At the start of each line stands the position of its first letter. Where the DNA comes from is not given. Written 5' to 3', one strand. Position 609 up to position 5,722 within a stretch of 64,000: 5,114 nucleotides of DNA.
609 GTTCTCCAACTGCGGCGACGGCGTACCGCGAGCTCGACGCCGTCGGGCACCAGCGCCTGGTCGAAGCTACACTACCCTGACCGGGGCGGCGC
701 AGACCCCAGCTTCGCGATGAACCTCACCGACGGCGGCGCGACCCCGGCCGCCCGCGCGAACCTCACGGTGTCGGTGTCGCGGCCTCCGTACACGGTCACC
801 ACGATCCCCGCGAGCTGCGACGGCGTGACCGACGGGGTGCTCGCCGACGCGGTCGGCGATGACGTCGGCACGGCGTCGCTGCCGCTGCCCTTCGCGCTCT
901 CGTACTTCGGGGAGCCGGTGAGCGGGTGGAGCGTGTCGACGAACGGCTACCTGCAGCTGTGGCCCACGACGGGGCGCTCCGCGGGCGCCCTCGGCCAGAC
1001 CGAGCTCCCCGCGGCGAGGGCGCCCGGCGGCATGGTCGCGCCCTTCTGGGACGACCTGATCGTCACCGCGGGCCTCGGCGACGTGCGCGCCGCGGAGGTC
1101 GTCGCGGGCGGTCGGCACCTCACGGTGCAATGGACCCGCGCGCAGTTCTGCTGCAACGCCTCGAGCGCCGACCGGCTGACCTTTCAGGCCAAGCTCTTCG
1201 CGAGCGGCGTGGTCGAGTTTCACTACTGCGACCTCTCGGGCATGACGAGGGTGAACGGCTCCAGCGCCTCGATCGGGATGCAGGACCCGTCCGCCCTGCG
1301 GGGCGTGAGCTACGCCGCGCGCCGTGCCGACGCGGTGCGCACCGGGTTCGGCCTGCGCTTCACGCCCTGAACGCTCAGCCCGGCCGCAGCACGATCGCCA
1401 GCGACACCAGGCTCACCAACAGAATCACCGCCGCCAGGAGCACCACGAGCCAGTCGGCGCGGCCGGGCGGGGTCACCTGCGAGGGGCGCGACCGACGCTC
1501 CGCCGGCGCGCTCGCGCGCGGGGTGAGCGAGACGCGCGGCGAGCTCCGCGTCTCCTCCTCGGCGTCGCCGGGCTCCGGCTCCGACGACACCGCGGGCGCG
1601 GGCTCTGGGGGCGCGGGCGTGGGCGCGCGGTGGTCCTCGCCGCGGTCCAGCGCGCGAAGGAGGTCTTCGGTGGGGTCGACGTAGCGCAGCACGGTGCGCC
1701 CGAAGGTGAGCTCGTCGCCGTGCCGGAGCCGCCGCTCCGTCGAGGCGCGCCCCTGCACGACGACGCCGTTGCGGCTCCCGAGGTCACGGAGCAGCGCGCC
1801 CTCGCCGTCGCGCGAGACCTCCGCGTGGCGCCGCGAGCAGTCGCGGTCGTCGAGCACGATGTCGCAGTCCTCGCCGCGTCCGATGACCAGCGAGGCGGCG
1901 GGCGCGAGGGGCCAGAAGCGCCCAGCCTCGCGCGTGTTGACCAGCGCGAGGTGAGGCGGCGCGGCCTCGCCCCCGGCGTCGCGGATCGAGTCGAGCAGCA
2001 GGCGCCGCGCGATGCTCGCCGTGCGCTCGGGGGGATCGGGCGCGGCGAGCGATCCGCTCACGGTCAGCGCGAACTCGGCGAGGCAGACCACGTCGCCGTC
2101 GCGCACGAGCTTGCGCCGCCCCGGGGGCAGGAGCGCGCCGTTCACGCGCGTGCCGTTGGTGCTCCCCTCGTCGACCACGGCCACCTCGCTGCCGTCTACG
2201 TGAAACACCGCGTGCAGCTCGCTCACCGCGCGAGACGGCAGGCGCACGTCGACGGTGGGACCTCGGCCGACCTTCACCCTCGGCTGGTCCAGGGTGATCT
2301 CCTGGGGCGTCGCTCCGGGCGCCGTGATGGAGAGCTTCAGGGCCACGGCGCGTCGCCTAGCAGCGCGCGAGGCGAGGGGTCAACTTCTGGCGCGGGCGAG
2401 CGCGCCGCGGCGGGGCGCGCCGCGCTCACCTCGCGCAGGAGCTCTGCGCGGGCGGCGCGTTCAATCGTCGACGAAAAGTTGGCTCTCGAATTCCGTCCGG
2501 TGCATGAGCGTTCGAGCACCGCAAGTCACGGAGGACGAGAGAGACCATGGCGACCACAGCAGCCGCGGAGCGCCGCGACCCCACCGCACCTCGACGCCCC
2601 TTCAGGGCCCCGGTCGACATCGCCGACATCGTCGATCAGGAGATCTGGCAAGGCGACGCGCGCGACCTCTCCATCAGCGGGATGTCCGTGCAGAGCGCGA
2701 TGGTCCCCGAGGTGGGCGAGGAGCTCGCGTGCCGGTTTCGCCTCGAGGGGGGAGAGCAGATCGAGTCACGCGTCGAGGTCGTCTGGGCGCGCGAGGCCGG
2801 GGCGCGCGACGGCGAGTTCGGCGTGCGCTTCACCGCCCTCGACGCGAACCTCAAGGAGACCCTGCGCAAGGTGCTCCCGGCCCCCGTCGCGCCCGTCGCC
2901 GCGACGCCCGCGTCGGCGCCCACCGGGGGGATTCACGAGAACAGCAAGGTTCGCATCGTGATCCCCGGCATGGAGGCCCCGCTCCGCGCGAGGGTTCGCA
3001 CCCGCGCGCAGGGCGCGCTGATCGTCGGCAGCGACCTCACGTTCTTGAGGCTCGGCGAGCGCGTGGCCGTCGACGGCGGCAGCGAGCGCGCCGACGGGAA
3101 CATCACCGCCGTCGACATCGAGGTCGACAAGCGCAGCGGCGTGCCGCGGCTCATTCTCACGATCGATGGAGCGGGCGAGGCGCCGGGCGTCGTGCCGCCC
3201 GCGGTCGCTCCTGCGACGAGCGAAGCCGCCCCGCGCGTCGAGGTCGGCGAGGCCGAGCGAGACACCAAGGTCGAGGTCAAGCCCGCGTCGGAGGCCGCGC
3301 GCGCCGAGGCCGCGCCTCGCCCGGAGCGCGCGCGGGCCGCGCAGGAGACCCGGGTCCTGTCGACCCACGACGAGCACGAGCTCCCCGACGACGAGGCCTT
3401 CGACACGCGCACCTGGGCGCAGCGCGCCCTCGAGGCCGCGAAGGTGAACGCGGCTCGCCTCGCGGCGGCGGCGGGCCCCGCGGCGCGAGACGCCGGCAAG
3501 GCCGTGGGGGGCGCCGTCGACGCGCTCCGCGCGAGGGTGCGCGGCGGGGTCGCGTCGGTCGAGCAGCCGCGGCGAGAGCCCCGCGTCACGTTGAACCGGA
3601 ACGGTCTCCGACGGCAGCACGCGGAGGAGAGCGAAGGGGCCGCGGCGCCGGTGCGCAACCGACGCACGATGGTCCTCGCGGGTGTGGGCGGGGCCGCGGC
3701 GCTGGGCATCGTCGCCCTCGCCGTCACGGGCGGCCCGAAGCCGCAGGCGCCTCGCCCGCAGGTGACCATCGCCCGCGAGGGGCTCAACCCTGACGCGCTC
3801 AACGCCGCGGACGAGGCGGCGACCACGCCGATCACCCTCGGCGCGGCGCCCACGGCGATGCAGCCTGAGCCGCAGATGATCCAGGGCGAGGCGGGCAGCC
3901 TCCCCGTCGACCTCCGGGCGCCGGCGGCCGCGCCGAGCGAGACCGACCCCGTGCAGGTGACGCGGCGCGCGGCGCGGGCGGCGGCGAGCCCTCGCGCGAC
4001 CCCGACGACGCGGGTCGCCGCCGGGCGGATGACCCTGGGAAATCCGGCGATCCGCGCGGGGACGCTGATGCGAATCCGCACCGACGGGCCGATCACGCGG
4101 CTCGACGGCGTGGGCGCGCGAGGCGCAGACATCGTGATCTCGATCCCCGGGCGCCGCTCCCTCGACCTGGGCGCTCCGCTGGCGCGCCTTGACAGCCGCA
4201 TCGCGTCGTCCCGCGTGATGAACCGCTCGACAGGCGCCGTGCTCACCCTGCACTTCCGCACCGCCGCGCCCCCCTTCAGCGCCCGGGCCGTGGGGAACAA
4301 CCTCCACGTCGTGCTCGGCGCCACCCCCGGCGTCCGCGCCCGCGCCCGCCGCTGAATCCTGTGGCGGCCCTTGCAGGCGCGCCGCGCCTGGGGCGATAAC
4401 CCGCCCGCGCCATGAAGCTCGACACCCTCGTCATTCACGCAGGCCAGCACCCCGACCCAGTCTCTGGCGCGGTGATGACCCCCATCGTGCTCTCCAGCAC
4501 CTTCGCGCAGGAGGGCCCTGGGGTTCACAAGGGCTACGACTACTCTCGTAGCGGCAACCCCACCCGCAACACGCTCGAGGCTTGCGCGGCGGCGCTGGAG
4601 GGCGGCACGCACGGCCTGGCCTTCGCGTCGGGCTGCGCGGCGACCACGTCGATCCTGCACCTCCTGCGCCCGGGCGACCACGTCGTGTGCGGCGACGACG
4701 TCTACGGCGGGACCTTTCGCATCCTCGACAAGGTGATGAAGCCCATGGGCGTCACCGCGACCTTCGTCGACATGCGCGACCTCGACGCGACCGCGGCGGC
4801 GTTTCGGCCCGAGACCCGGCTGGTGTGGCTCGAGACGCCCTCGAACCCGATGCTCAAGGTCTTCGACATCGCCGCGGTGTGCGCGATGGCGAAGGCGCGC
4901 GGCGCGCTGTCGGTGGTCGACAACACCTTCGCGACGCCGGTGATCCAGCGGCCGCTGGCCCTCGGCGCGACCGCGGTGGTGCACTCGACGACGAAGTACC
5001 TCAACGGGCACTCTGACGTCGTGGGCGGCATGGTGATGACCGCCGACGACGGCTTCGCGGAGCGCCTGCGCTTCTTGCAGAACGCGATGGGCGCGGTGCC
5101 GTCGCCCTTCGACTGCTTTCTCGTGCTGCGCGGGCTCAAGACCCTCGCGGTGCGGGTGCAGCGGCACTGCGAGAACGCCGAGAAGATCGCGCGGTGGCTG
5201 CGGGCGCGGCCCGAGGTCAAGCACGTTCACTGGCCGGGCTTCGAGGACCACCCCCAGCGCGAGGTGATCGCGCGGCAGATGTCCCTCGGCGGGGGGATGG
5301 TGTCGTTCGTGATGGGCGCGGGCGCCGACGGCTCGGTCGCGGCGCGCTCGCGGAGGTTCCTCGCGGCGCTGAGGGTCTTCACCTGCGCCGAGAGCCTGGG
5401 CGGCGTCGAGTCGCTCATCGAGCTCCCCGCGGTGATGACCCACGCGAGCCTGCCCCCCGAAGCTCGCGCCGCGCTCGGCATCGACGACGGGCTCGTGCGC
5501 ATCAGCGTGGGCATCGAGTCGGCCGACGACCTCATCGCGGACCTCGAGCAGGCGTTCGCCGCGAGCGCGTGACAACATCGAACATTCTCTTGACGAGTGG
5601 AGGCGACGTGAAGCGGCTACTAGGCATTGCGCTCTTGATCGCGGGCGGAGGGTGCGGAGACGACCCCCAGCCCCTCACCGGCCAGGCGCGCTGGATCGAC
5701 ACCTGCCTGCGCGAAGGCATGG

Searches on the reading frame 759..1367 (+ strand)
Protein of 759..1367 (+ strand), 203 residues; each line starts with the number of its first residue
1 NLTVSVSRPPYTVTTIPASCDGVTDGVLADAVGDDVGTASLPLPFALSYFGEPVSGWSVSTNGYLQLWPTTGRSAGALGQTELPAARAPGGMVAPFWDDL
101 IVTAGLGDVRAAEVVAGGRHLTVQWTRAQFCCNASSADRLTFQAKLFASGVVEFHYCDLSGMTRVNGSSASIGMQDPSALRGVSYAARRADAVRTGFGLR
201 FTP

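Call 9: search_protein_families(library=pfam, proteins=[window:759-1367:+], max_evalue=10)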
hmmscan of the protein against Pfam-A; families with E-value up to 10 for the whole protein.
seq(203 aa): 1 family
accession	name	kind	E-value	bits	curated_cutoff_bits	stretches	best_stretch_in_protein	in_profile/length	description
PF06119.19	NIDO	-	0.0079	16.7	25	1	59-110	5-49/186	Nidogen-like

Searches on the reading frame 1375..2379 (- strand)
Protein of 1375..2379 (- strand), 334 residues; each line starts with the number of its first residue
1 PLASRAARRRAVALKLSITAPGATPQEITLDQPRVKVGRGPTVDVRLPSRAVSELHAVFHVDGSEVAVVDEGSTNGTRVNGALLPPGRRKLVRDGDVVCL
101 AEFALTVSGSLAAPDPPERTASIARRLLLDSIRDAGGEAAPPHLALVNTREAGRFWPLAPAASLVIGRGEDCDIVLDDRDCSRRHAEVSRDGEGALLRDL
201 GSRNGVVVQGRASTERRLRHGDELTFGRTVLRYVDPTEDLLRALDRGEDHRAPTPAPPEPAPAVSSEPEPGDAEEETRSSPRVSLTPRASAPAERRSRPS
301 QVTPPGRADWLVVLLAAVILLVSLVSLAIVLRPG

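Call 57: search_protein_families(library=pfam, proteins=[window:1375-2379:-], max_evalue=0.001)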
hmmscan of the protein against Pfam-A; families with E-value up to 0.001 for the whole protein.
window:1375-2379:- (334 aa): 2 families
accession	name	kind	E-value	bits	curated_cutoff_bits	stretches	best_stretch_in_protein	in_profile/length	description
PF00498.31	FHA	-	1.3e-35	122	20.7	2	165-227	2-67/67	FHA domain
PF16697.10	Yop-YscD_cpl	-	2.1e-26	92.4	33.2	2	152-234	8-91/94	Inner membrane component of T3SS, cytoplasmic domain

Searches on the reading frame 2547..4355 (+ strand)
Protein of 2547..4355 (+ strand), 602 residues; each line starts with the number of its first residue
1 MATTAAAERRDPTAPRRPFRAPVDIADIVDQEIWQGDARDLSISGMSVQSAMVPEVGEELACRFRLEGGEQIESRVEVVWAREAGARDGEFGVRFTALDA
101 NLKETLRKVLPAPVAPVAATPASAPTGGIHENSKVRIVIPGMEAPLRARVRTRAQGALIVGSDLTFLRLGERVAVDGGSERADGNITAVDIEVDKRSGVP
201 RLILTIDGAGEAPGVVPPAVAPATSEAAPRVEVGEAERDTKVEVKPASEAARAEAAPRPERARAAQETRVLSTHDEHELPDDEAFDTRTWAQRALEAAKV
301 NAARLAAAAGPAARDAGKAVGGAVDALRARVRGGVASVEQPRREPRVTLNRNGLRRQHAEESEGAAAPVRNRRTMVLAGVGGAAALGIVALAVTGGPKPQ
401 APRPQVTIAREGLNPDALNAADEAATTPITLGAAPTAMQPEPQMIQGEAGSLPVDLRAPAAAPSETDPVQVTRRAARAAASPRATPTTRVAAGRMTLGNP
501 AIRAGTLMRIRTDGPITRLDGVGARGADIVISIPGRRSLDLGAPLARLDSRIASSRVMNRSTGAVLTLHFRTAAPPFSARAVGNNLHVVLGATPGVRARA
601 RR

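Call 57: search_protein_families(library=pfam, proteins=[window:2547-4355:+], max_evalue=0.001)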
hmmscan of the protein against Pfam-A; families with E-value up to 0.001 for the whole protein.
window:2547-4355:+ (602 aa): 1 family
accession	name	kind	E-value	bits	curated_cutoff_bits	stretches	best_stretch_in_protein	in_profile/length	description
PF07238.19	PilZ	-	7.2e-14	52.4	22.5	1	15-108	6-98/102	PilZ domain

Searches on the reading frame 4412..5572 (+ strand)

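Call 57: search_protein_families(library=pfam, proteins=[window:4412-5572:+], max_evalue=0.001)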
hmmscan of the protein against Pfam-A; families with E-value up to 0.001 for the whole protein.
window:4412-5572:+ (386 aa): 3 families
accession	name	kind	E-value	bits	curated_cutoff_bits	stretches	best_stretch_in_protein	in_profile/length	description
PF01053.26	Cys_Met_Meta_PP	-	1.2e-148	495.1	27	1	4-382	1-380/381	Cys/Met metabolism PLP-dependent enzyme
PF00155.27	Aminotran_1_2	-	0.00019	21.2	19.7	1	70-185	70-197/361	Aminotransferase class I and II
PF00266.25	Aminotran_5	-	0.00074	19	21.5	0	64-174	69-179/371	Aminotransferase class-V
